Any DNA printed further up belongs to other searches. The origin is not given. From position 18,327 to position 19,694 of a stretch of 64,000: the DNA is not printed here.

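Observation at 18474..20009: GH45-like endoglucanase domain with apparent circular permutation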

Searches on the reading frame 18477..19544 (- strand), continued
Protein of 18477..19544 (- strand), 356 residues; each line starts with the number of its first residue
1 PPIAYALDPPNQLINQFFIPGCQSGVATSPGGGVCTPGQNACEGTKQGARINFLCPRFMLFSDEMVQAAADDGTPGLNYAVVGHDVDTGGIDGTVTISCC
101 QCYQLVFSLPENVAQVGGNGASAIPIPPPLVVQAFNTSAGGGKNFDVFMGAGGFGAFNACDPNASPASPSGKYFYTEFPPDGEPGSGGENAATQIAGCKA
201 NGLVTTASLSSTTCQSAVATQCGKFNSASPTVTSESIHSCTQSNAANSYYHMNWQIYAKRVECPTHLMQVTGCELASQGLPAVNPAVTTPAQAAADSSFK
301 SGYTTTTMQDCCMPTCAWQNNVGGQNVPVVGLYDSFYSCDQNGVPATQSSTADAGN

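Call 32: list_cluster_members(proteins=[P0209, P0211, P0215, P0217, P0231, P0257, P0266, P0205, P0214, P0221])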
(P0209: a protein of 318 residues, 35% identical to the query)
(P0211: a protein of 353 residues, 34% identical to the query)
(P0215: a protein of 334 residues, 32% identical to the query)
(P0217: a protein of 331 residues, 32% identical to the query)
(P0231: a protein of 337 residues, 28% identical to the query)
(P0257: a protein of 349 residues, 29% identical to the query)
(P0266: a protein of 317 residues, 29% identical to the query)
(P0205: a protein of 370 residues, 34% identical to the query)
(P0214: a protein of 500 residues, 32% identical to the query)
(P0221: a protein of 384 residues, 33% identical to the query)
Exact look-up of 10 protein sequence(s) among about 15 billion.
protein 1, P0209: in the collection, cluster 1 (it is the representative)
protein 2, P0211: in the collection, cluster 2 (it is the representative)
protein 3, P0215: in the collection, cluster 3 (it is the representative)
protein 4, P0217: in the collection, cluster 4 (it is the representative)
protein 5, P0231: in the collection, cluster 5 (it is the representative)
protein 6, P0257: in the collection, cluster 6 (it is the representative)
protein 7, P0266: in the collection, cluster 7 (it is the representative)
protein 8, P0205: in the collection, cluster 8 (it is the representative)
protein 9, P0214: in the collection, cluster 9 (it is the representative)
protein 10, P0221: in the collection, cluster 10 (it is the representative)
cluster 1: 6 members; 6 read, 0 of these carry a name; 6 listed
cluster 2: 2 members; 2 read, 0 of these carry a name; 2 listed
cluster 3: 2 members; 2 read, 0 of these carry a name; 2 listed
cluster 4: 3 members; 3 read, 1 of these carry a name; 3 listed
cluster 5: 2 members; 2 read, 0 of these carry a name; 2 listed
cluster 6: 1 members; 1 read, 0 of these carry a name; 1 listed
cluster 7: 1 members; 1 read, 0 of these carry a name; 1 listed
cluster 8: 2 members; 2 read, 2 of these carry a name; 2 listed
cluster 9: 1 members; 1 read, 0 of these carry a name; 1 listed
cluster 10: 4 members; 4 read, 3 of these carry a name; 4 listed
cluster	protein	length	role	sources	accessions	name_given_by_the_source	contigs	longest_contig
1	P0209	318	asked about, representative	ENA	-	-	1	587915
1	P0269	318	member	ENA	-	-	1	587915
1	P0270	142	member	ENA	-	-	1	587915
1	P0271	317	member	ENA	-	-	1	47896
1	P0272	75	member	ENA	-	-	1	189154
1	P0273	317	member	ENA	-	-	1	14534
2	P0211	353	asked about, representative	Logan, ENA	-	-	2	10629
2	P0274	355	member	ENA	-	-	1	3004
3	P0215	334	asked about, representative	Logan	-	-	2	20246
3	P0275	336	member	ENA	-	-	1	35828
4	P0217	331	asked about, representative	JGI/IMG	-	-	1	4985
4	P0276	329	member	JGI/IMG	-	hypothetical protein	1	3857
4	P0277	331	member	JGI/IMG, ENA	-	-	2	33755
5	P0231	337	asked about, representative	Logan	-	-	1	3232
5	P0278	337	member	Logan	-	-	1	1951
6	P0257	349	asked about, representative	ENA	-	-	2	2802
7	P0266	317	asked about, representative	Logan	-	-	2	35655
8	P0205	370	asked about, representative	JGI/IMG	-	hypothetical protein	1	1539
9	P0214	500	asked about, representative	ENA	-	-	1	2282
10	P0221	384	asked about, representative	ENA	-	-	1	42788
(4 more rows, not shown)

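Call 39: find_homologous_proteins(query=P0209)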
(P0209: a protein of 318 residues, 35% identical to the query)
Query P0209 (318 aa): 61 proteins with E <= 0.001 among 4304 candidates.
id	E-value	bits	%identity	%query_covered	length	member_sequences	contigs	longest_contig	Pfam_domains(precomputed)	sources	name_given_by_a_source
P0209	6.8e-220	747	100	100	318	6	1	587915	PF02015.23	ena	-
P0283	2.3e-175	600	81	99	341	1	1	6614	PF02015.23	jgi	jgi:hypothetical protein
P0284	1.2e-164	565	78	97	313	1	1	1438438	PF02015.23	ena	-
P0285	7.9e-164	563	76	99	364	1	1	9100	PF02015.23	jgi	jgi:hypothetical protein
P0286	1.8e-162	558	94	79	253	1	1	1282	PF02015.23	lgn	-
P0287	1.8e-159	548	79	95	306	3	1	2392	PF02015.23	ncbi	-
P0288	5.5e-145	501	69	97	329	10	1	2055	PF02015.23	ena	-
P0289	5.4e-144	497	68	99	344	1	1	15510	PF02015.23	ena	-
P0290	4.1e-143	494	69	98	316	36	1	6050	PF02015.23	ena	-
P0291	3.4e-142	491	68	95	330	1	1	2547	PF02015.23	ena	-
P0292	1.4e-137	476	66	100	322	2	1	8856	PF02015.23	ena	-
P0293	1.9e-137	476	64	98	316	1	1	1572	PF02015.23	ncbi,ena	-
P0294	6.6e-137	474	67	99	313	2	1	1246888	PF02015.23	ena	-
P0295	3.3e-136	472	80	79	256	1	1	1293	PF02015.23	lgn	-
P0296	1.2e-135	470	66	99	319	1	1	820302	PF02015.23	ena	-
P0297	8.7e-134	464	63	99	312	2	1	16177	PF02015.23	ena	-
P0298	9.8e-130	450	63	98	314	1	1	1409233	PF02015.23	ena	-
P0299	1.3e-129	450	65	99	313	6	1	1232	PF02015.23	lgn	-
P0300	4.2e-128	445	78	78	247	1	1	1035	PF02015.23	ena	-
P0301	9.9e-127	441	66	98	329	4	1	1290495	PF02015.23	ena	-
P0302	2.5e-126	439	72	83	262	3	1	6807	PF02015.23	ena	-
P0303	6.9e-125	434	63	93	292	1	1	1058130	PF02015.23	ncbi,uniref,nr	ncbi:Glycoside hydrolase family 45 protein [Oopsacas minuta]|uniref:cellulase n=1 Tax=Oopsacas minut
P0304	1.2e-122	427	64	94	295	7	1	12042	PF02015.23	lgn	-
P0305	4.4e-122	425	65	92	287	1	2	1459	PF02015.23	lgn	-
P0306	4.7e-122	425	62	95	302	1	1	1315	PF02015.23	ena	-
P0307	8.5e-122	424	61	97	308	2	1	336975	PF02015.23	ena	-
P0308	1.7e-120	420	64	92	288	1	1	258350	PF02015.23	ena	-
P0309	1.8e-120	420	64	92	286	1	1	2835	PF02015.23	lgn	-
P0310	1.8e-120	420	65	92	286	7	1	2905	PF02015.23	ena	-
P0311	8.3e-120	418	61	99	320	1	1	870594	PF02015.23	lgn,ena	-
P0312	1.9e-119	417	62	93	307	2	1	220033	PF02015.23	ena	-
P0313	7.5e-119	415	62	94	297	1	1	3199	PF02015.23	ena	-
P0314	1.1e-117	411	59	99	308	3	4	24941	PF02015.23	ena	-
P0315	1.5e-117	410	62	92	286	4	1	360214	PF02015.23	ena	-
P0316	4.4e-117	409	62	95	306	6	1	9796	PF02015.23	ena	-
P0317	9.9e-117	408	63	92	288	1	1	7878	PF02015.23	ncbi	-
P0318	7.5e-116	405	62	93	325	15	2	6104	PF02015.23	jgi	-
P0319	9.8e-116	404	62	92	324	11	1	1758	PF02015.23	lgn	-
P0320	1.1e-115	404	63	92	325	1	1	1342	PF02015.23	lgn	-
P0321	1.2e-115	404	62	93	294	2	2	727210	PF02015.23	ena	-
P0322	5.7e-115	402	62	92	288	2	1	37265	PF02015.23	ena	-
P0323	6.5e-115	402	59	96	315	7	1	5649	PF02015.23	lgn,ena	-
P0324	2.9e-114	400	58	94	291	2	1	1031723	PF02015.23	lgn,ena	-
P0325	4.3e-114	399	61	94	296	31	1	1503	PF02015.23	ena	-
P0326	1.6e-113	397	59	92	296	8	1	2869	PF02015.23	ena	-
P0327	1.3e-109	384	59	94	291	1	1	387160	PF02015.23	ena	-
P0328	1.6e-108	381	57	96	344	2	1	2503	PF02015.23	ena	-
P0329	6.4e-107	375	69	75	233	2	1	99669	PF02015.23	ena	-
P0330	1.3e-81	292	64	65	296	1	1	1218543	PF02015.23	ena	-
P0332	6.0e-53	198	38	96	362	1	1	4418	PF02015.23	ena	-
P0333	1.9e-50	190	36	97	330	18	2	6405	PF02015.23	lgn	-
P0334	3.3e-48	182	66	44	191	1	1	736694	PF02015.23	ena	-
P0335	2.1e-47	180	35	97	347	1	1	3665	PF02015.23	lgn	-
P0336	4.4e-47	179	37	85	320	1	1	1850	PF02015.23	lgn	-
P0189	7.3e-47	178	34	98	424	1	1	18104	PF02015.23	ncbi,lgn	-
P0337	1.7e-46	177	35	98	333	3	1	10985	PF02015.23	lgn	-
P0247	1.8e-39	154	60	39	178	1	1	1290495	PF02015.23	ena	-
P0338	8.6e-37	145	33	92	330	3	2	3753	PF02015.23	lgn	-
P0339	6.1e-7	47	38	33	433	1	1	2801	PF02015.23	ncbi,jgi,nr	ncbi:MAG: hypothetical protein LBU89_14770 [Fibromonadaceae bacterium]|jgi:hypothetical protein|nr:h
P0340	2.6e-5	41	28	47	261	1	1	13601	PF02015.23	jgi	jgi:hypothetical protein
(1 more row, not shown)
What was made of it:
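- Closest known: Canonical-order bacterial GH45. Same: Detected directly from permuted P0209 (E 6e-7, call 39).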

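Call 43: find_encoding_contigs(protein=P0104, flank=6000, max_places=2)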
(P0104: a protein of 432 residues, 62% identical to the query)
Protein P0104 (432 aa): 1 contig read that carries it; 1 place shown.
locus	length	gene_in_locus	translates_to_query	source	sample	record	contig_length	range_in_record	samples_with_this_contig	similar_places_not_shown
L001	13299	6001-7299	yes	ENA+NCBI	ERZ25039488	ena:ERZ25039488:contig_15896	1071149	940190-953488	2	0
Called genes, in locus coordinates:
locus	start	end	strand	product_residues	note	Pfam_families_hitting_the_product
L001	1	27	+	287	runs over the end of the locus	PF00657:Lipase_GDSL, PF13472:Lipase_GDSL_2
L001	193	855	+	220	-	PF00150:Cellulase (weak)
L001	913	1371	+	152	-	-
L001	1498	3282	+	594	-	PF00933:Glyco_hydro_3, PF01915:Glyco_hydro_3_C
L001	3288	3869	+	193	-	PF22666:Glyco_hydro_2_N2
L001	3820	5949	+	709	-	PF22666:Glyco_hydro_2_N2, PF00703:Glyco_hydro_2, PF17786:Mannosidase_ig, PF17753:Ig_mannosidase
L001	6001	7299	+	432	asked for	-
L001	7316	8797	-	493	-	-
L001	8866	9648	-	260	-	-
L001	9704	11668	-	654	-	PF00069:Pkinase, PF07714:PK_Tyr_Ser-Thr, PF02743:dCache_1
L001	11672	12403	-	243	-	-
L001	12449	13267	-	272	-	-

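Call 44: find_encoding_contigs(protein=P0033, flank=6000, max_places=2)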
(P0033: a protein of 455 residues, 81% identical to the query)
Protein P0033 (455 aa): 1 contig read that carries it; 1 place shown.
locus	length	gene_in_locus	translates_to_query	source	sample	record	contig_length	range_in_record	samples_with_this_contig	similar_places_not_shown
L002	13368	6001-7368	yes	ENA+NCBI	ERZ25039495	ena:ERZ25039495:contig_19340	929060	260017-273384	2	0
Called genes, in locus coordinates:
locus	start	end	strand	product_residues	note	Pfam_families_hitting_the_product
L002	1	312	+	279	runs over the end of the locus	-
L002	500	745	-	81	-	PF01037:AsnC_trans_reg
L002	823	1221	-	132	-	PF03625:DUF302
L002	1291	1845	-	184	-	PF01545:Cation_efflux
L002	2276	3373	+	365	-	-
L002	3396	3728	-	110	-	-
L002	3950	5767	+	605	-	PF12371:TMEM131_like_N (faint), PF14016:DUF4232 (faint), PF14352:DUF4402 (faint), PF14874:PapD-like (faint), PF15780:ASH (faint), PF22073:Cep192_D4 (faint), PF24798:Ig-CFAP74_4th (faint), PF22544:HYDIN_VesB_CFA65-like_Ig (weak)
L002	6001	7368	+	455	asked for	-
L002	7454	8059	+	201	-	PF04542:Sigma70_r2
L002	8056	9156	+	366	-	PF04773:FecR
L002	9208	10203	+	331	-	-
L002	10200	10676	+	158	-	-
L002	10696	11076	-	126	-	-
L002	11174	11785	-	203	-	PF13432:TPR_16 (faint), PF13429:TPR_15 (weak), PF07719:TPR_2 (faint), PF13174:TPR_6 (faint), PF13428:TPR_14 (faint), PF13414:TPR_11 (faint), PF14559:TPR_19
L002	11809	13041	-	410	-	-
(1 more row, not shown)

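Call 45: find_encoding_contigs(protein=P0096, flank=6000, max_places=2)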
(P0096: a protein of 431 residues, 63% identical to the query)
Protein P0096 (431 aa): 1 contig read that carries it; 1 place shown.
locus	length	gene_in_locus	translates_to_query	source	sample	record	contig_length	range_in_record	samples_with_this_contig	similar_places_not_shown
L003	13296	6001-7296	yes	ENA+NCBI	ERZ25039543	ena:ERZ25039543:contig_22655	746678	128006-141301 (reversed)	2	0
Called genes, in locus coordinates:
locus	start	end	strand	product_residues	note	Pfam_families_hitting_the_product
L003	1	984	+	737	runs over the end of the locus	PF00933:Glyco_hydro_3, PF01915:Glyco_hydro_3_C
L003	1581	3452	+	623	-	PF22666:Glyco_hydro_2_N2 (weak), PF17786:Mannosidase_ig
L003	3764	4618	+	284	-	PF13185:GAF_2, PF01590:GAF, PF13492:GAF_3 (weak), PF00989:PAS (weak)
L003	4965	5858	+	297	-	PF02518:HATPase_c, PF00072:Response_reg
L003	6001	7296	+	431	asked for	-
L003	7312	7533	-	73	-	-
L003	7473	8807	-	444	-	-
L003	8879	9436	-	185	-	-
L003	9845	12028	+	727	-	PF02018:CBM_4_9, PF02927:CelD_N, PF00759:Glyco_hydro_9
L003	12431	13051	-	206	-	-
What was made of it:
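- Two of five homologous loci place the gene next to GH3, GH2-like, a weak GH5 hit, or GH9 with CBM4_9 (calls 43, 45).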

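Call 46: find_encoding_contigs(protein=P0054, flank=6000, max_places=2)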
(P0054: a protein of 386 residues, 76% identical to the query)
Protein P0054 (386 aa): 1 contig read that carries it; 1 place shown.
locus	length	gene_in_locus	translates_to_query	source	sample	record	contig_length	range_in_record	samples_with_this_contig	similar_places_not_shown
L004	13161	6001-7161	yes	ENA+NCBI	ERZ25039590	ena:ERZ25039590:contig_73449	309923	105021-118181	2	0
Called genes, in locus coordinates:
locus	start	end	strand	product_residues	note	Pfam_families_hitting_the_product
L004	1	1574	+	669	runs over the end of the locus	PF00069:Pkinase, PF07714:PK_Tyr_Ser-Thr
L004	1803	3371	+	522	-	PF00079:Serpin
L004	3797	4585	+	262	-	-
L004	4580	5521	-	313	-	-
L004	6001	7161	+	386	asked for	-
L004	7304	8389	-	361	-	PF00149:Metallophos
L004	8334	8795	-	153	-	PF17770:RNase_J_C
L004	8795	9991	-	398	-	PF00753:Lactamase_B, PF23023:Anti-Pycsar_Apyc1 (faint), PF12706:Lactamase_B_2, PF22505:RNase_J_b_CASP, PF07521:RMMBL (weak)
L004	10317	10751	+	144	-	PF00581:Rhodanese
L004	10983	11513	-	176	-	-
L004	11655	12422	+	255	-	PF00535:Glycos_transf_2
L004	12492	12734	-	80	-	-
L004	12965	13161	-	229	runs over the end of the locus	PF00072:Response_reg, PF00486:Trans_reg_C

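Call 47: find_encoding_contigs(protein=P0074, flank=6000, max_places=2)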
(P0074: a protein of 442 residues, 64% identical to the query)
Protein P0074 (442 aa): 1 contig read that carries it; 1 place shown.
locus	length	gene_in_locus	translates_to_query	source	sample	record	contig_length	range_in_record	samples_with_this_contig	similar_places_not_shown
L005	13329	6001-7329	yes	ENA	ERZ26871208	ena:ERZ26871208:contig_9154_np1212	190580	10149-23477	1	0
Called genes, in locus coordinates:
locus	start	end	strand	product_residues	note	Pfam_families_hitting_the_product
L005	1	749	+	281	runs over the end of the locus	PF02311:AraC_binding, PF00165:HTH_AraC, PF12833:HTH_18, PF00165:HTH_AraC (weak)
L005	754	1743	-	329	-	PF13795:HupE_UreJ_2, PF04955:HupE_UreJ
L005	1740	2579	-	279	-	PF13145:Rotamase_2 (weak)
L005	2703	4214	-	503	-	PF01522:Polysacc_deac_1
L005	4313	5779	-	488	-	PF02310:B12-binding, PF04055:Radical_SAM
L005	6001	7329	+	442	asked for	-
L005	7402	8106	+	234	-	PF02463:SMC_N (faint), PF13476:AAA_23, PF13175:AAA_15 (weak), PF13304:AAA_21 (weak)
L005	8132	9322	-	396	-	-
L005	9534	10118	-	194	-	-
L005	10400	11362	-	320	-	PF04228:Zn_peptidase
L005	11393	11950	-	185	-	-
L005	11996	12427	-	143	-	-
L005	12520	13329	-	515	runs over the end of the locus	PF01554:MatE (faint), PF01943:Polysacc_synt, PF13440:Polysacc_synt_3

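Call 50: search_protein_families(library=pfam, proteins=[P0122, P0125, P0133, P0136, P0144, P0131, P0145, P0193, P0198, P0213], max_evalue=0.01)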
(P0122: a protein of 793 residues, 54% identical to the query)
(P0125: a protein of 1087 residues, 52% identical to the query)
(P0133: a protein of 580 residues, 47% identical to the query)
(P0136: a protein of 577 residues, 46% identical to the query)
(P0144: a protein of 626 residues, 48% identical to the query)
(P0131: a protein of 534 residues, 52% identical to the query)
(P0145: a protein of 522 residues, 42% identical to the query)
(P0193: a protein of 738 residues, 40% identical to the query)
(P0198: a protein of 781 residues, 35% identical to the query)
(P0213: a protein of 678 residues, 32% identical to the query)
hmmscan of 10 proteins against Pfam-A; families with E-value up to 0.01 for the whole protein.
P0122 (793 aa): 5 families
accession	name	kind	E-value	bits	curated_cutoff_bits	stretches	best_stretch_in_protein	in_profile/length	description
PF17957.7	Big_7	-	4.5e-44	149.4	24.1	3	264-331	1-70/70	Bacterial Ig domain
PF00553.25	CBM_2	-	9.7e-09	35.9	24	1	57-158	4-100/101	Cellulose binding domain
PF16640.11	Big_3_5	-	0.00074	20.5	35.5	0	269-351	2-88/88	Bacterial Ig-like domain (group 3)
PF13927.12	Ig_3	-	0.0011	19.8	30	0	168-209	1-41/78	Immunoglobulin domain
PF06594.17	HCBP_related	-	0.0089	16.4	21.4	0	288-304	22-38/42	Haemolysin-type calcium binding protein related domain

P0125 (1087 aa): 9 families
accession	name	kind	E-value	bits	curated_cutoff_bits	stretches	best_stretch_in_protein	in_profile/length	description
PF00942.24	CBM_3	-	7e-41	139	22.4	2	407-488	1-83/83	Cellulose binding domain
PF00041.27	fn3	-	6.5e-30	103.6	25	4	654-729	2-78/84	Fibronectin type III domain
PF16656.11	Pur_ac_phosph_N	-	1.8e-08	35.3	30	1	205-293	5-93/93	Purple acid Phosphatase, N-terminal domain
PF16794.11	fn3_4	-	3.4e-07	30.6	27.1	0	204-282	6-93/103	Fibronectin-III type domain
PF24489.1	Ig_J_second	-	1.2e-06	28.9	27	1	227-294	24-94/105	Tip attachment protein J second Ig-like domain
PF25814.1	fn3_SORL1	-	1.5e-06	28.6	27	0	303-391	2-83/90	SORL1-like, fn3 domain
PF25788.1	Ig_Rha78A_N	-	6.9e-06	26.7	27.4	0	602-644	59-101/105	Rha78A-like, N-terminal immunoglobulin domain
PF18370.7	RGI_lyase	-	0.00023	21.9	27.8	0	571-623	14-69/86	Rhamnogalacturonan I lyases beta-sheet domain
PF25059.1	FN3_DSCAM-DSCAML_C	-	0.00026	21.7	39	0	350-402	34-86/89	DSCAM/DSCAML C-terminal Fn3-like domain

P0133 (580 aa): 4 families
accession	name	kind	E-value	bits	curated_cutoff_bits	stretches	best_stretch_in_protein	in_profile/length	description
PF13620.12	CarboxypepD_reg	-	9.5e-10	39.1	32.3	1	26-69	1-49/82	Carboxypeptidase regulatory-like domain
PF13715.12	CarbopepD_reg_2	-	4.5e-05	23.8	32.2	1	27-67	1-43/88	CarboxypepD_reg-like domain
PF02369.22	Big_1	-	0.0027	18.2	34.9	1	24-68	18-69/93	Bacterial Ig-like domain (group 1)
PF17210.9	SdrD_B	-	0.0099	16.5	29.7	0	31-64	16-53/112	SdrD B-like domain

P0136 (577 aa): 3 families
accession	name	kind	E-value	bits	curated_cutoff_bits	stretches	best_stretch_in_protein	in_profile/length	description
PF13620.12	CarboxypepD_reg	-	1.2e-06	29.2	32.3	1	29-72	1-49/82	Carboxypeptidase regulatory-like domain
PF02015.22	Glyco_hydro_45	-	0.0024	18.3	27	0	316-395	77-151/214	Glycosyl hydrolase family 45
PF13715.12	CarbopepD_reg_2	-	0.0039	17.6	32.2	0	30-71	1-44/88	CarboxypepD_reg-like domain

P0144 (626 aa): 0 families

P0131 (534 aa): 0 families

P0145 (522 aa): 0 families

P0193 (738 aa): 0 families

P0198 (781 aa): 0 families

P0213 (678 aa): 0 families
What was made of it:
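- On GH45 (CAZy) / Pfam PF02015 Glyco_hydro_45: Indirect support comes from CBM2 and CBM3 fusions and GH3/GH9 neighbours (calls 43, 45, 50).
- Relatives at 52-54% identity are fused to CBM2 plus Big_7 (P0122), or to two CBM3 plus fn3 (P0125) (call 50). GH9, GH3 and weak GH5 neighbours and CBM3 fusions point to cellulose or beta-glucan (calls 43, 45, 50).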

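Call 53: predict_structure(alignment_id=A3)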
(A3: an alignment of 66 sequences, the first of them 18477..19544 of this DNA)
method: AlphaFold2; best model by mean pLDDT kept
length: 356 residues; sequences in the alignment: 66
mean_pLDDT: 85.5   pTM: 0.89
mean pLDDT of the five models: 85.5, 80.1, 79.2, 78.5, 74.3
residues with pLDDT >= 90: 207; 70-90: 89; 50-70: 52; < 50: 8
segments of 3 or more residues with pLDDT < 50: 352-356
pLDDT, mean of each block of 10 residues (from residue 1): 79 74 70 66 72 91 96 96 92 91 98 95 97 77 89 58 66 80 60 88 95 95 91 93 94 96 97 95 98 98 89 78 86 92 89 43
secondary structure, 60 per line:
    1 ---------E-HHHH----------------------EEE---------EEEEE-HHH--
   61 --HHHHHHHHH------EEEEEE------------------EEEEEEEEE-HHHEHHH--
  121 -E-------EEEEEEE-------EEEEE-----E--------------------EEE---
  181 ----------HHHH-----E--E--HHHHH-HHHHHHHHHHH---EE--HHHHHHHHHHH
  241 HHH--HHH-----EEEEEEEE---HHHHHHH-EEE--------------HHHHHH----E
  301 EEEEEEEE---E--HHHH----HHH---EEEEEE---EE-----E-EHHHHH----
elements in order: H12-15 E38-40 E50-54 H63-71 E78-83 E102-110 E130-136 E144-148 E175-177 H191-194 H206-210 H212-222 H230-243 E254-261 H265-271 E273-275 H290-295 E300-308 H315-318 E329-334 H348-352
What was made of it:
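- On GH45 (CAZy) / Pfam PF02015 Glyco_hydro_45: The AF2 model has pLDDT 85.5 and pTM 0.89, with six strands at the positions expected from the EGV alignment (call 53).
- The C-terminal segment is at pLDDT 78-92, so it looks like one rigid domain (call 53).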

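Call 56: fold_search(model_id=the predicted structure, library=pdb)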
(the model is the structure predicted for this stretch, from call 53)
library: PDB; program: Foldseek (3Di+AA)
matches with E <= 10: 5; with E <= 0.001: 0
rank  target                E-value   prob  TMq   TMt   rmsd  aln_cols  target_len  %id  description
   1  8qc8_A                4.5e+00  0.01  0.09  0.08  15.2       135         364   12  Crystal structure of NAD-dependent glycoside hydrolase from Flavobacterium sp. (strain K172) in complex with co-factor (released 2023-12-27)
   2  8qc6_A                5.7e+00  0.01  0.09  0.09  14.4       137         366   12  Crystal Structure of NAD-dependent glycoside hydrolase from Arthrobacter sp. U41 in complex with NAD+ and sulfoquinovo (released 2023-12-27)
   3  7xr9_E                8.3e+00  0.00  0.06  0.06  14.8       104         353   12  Crystal structure of DgpA with glucose (released 2023-04-05)
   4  6o15_A                9.3e+00  0.00  0.06  0.06  15.5       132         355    9  Crystal structure of a putative oxidoreductase YjhC from Escherichia coli in complex with NAD(H) (released 2019-11-27)
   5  8zn9_E                9.9e+00  0.00  0.08  0.08  14.8       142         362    9  A vast marine sulfonate-based carbon cycle fueled by novel sulfoquinovosidases (released 2025-08-27)
